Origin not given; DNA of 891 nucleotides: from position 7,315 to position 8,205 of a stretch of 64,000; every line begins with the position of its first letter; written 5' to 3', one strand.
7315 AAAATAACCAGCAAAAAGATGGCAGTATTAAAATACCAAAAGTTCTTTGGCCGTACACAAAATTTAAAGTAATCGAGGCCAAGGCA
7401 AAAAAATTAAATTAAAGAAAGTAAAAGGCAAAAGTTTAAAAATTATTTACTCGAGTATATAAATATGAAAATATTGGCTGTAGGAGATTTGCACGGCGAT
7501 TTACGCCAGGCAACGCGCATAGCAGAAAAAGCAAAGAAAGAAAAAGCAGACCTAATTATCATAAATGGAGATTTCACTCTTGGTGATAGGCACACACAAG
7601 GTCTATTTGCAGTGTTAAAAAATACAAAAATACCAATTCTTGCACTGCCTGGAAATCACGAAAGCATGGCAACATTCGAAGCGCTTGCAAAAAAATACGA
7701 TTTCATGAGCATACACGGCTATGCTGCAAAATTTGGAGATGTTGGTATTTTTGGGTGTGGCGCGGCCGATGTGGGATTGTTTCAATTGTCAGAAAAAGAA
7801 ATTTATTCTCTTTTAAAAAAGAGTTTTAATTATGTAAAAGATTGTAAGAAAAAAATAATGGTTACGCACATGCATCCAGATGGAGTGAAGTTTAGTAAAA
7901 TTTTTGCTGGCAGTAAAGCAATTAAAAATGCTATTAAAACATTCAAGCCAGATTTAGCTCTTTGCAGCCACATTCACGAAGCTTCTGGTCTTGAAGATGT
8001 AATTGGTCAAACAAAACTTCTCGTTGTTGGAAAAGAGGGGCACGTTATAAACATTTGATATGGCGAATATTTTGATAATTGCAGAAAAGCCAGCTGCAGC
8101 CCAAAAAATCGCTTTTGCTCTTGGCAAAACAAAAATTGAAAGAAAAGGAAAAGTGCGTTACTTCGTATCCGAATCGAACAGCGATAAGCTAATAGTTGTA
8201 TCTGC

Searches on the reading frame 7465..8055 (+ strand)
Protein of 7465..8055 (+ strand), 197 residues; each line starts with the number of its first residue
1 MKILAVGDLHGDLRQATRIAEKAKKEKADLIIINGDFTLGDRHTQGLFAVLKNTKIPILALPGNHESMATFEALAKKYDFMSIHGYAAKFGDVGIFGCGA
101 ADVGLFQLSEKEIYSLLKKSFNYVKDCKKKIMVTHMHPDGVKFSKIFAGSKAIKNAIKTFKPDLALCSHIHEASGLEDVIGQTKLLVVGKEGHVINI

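Call 33: search_protein_families(library=pfam, proteins=[window:7465-8055:+], max_evalue=0.00001)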
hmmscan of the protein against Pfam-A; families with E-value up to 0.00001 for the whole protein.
window:7465-8055:+ (197 aa): 3 families
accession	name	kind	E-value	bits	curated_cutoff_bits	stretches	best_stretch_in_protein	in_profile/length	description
PF00149.33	Metallophos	-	9.7e-19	69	21.5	1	1-172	1-190/191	Calcineurin-like phosphoesterase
PF12850.12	Metallophos_2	-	1.3e-10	42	27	1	1-189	1-133/154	Calcineurin-like phosphoesterase superfamily domain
PF14582.11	Metallophos_3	-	2e-09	37.6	28.2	0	46-183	80-231/259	Metallophosphoesterase, calcineurin superfamily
